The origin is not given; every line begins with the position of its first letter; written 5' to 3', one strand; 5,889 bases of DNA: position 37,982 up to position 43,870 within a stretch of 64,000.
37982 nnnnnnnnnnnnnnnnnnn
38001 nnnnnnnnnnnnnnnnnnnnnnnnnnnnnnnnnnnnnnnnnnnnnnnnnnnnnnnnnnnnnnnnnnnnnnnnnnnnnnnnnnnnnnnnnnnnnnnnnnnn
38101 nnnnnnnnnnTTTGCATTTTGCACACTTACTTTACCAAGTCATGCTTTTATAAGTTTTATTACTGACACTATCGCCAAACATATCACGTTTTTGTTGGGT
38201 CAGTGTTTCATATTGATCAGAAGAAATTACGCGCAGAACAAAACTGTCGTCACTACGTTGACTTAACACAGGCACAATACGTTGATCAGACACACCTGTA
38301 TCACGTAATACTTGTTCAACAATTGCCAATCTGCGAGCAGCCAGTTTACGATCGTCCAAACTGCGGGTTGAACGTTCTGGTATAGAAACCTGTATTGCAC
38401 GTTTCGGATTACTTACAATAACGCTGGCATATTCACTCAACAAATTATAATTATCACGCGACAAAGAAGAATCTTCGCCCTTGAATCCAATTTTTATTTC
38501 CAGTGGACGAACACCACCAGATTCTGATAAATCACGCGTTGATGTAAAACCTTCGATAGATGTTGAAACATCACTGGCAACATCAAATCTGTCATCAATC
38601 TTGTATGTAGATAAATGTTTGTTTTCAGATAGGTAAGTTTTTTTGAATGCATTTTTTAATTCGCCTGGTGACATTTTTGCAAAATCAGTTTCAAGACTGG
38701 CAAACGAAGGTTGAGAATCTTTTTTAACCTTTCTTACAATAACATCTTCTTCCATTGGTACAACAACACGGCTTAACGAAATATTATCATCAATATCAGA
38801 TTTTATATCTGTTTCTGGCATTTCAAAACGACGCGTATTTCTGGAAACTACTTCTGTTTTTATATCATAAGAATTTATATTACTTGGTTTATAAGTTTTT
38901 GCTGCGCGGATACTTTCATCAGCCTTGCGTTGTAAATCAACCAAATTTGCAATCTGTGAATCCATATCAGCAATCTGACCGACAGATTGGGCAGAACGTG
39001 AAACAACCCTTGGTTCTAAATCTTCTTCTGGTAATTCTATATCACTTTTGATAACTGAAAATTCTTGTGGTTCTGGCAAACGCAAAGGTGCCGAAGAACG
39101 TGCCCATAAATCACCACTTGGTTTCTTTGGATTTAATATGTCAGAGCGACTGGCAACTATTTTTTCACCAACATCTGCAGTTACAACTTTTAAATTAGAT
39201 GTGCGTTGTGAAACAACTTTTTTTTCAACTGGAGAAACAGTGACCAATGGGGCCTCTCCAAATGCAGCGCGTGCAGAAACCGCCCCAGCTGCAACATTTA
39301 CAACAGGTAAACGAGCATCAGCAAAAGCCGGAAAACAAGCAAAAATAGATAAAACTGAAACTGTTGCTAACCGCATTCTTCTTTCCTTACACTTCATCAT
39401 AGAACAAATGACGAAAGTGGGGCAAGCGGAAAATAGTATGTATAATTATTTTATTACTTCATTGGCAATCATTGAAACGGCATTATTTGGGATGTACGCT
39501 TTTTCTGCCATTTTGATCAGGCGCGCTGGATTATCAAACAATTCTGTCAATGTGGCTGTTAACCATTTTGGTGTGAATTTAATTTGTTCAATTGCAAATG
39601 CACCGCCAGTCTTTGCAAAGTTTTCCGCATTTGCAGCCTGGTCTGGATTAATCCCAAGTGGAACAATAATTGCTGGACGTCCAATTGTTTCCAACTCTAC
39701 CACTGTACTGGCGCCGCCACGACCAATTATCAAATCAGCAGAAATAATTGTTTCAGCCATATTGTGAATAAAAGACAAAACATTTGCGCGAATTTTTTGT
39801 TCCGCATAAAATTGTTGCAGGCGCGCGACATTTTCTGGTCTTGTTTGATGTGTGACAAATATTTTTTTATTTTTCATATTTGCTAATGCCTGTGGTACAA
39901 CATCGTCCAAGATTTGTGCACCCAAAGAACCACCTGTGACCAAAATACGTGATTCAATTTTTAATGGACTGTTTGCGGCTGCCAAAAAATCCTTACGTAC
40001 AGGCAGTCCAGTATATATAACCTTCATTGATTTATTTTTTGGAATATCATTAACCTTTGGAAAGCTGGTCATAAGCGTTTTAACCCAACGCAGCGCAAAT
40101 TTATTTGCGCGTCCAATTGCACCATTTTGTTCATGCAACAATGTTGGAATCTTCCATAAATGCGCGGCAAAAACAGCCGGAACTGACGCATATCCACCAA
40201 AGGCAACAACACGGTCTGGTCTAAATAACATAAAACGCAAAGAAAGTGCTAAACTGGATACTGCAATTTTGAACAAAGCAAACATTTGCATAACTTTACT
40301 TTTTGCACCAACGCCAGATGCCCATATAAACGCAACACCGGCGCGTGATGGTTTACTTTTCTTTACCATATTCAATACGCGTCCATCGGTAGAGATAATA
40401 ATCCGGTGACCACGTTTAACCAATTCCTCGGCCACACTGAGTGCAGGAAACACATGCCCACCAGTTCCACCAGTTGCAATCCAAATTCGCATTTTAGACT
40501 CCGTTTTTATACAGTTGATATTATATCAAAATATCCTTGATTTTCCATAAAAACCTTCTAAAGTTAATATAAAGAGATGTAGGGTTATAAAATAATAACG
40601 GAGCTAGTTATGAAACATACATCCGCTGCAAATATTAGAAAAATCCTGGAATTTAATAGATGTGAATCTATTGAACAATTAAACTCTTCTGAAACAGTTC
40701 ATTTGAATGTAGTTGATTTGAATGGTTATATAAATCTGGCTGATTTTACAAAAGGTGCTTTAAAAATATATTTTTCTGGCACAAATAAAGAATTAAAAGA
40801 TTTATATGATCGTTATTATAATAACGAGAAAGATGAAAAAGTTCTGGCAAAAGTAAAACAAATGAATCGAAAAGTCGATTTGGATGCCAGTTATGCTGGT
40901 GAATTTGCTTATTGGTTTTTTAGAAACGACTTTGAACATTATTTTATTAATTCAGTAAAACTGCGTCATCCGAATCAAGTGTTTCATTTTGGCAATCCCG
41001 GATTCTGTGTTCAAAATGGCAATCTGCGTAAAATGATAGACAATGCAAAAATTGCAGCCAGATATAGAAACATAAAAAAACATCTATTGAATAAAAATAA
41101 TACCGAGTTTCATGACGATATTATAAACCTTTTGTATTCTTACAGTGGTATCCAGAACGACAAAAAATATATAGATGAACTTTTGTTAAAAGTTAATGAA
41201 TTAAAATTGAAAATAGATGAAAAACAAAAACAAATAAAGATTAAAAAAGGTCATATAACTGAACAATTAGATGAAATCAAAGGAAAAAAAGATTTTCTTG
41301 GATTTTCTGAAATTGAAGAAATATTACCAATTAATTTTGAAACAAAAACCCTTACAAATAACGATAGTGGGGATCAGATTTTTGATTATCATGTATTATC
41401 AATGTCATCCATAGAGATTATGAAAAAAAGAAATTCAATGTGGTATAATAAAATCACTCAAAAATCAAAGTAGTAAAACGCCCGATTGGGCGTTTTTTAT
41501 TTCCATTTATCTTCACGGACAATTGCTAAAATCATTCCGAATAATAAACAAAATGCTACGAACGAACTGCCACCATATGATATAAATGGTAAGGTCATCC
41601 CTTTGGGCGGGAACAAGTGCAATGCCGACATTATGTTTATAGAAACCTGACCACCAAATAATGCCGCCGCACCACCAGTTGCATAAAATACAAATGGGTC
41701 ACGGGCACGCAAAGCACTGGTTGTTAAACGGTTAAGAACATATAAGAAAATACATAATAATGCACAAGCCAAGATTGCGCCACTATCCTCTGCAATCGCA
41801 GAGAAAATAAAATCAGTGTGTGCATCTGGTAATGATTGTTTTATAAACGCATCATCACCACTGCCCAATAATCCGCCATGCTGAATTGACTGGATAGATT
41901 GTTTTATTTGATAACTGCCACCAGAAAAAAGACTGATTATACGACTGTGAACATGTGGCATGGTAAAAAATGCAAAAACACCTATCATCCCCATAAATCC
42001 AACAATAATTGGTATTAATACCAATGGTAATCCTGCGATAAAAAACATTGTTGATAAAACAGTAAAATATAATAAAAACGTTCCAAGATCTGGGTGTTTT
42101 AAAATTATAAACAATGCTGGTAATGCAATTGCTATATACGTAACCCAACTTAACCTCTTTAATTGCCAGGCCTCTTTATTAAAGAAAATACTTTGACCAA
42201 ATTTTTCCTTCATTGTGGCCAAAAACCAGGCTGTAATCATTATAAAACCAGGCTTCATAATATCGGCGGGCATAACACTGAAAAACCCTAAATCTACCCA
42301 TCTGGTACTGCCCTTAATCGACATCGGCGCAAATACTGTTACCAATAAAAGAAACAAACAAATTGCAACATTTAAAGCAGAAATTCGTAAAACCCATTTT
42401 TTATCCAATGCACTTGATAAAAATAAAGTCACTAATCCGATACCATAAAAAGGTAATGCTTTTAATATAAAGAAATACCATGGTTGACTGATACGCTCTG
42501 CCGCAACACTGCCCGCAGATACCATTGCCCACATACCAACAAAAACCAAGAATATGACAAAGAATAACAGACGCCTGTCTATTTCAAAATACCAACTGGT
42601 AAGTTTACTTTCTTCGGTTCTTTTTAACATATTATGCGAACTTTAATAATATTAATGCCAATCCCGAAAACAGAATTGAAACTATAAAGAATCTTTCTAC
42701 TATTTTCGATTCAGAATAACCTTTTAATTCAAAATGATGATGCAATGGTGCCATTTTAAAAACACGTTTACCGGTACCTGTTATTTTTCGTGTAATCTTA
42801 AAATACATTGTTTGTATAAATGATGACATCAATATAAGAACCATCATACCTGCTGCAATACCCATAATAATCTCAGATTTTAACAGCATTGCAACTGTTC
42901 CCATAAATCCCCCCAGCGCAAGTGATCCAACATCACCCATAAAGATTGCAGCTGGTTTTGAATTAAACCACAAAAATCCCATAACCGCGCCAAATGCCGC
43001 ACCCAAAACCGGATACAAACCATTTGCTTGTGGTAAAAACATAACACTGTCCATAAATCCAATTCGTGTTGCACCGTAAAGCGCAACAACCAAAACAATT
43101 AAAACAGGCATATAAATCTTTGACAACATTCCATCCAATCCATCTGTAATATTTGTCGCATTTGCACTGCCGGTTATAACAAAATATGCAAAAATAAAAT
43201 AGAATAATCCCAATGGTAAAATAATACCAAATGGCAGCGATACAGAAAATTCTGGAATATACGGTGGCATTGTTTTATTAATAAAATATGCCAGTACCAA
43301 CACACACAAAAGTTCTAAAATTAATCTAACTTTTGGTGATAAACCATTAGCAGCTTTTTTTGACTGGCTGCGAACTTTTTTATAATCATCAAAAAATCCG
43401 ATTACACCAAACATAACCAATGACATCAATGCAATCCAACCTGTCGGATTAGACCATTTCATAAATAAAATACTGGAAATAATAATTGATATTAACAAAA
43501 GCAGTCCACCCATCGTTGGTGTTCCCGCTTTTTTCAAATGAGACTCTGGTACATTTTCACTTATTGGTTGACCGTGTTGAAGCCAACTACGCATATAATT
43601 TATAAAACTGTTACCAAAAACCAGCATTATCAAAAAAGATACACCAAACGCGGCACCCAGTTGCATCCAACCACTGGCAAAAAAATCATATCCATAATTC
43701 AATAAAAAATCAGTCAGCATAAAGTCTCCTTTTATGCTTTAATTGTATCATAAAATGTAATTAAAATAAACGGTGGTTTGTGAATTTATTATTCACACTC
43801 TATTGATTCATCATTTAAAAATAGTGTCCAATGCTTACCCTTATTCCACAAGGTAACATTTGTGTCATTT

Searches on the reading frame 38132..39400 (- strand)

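Call 20: search_protein_families(library=pfam, proteins=[window:38132-39400:-], max_evalue=0.00001)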
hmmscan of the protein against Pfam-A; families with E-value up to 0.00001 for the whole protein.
window:38132-39400:- (422 aa): 0 families

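Call 54: search_protein_families(library=ncbifam, proteins=[window:38132-39400:-], max_evalue=0.1)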
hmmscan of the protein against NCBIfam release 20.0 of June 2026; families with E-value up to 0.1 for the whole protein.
window:38132-39400:- (422 aa): 1 family
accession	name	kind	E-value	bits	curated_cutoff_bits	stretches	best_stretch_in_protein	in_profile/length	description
NF053611.1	YiaD_Gzip_OmpA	equivalog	0.0095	15.7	175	1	303-376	103-177/206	YiaD family glycine zipper/OmpA-like lipoprotein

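Call 81: search_protein_families(library=pfam, proteins=[window:38132-39400:-], max_evalue=0.1)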
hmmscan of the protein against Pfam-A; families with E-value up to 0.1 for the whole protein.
window:38132-39400:- (422 aa): 0 families

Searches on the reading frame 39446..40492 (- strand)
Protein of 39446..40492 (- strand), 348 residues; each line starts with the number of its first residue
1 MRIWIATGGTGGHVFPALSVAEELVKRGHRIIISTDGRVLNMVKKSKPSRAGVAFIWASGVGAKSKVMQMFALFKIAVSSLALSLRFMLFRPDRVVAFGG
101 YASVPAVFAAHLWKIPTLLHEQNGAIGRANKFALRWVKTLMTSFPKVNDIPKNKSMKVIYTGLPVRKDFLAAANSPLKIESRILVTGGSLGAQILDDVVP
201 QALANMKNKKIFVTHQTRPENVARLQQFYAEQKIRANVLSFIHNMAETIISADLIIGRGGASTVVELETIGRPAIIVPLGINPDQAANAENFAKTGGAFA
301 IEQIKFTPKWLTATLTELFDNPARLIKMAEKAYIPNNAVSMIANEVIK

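Call 24: search_protein_families(library=pfam, proteins=[window:39446-40492:-], max_evalue=0.001)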
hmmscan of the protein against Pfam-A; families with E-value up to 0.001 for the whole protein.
window:39446-40492:- (348 aa): 3 families
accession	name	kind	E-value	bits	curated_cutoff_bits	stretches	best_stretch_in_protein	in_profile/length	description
PF04101.22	Glyco_tran_28_C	-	5.7e-37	127.8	22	1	183-332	2-154/166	Glycosyltransferase family 28 C-terminal domain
PF03033.26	Glyco_transf_28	-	3.7e-26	92.3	26.2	1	3-140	1-137/139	Glycosyltransferase family 28 N-terminal domain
PF13579.12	Glyco_trans_4_4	-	2.5e-05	25.1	29.7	1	17-136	7-119/158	Glycosyl transferase 4-like domain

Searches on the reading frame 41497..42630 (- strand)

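Call 19: search_protein_families(library=pfam, proteins=[window:41497-42630:-], max_evalue=0.00001)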
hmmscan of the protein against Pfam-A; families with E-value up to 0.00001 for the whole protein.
window:41497-42630:- (377 aa): 1 family
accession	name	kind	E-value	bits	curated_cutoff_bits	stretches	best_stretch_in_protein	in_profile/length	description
PF01098.24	FTSW_RODA_SPOVE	-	6.2e-62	210.1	26.4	1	20-374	2-354/356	Cell cycle protein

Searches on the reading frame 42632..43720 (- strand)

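Call 19: search_protein_families(library=pfam, proteins=[window:42632-43720:-], max_evalue=0.00001)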
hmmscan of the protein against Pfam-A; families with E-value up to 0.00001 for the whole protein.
window:42632-43720:- (362 aa): 1 family
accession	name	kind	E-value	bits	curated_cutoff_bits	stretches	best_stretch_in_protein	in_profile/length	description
PF00953.26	Glycos_transf_4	-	3.3e-30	105.6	27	1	96-280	3-159/160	Glycosyl transferase family 4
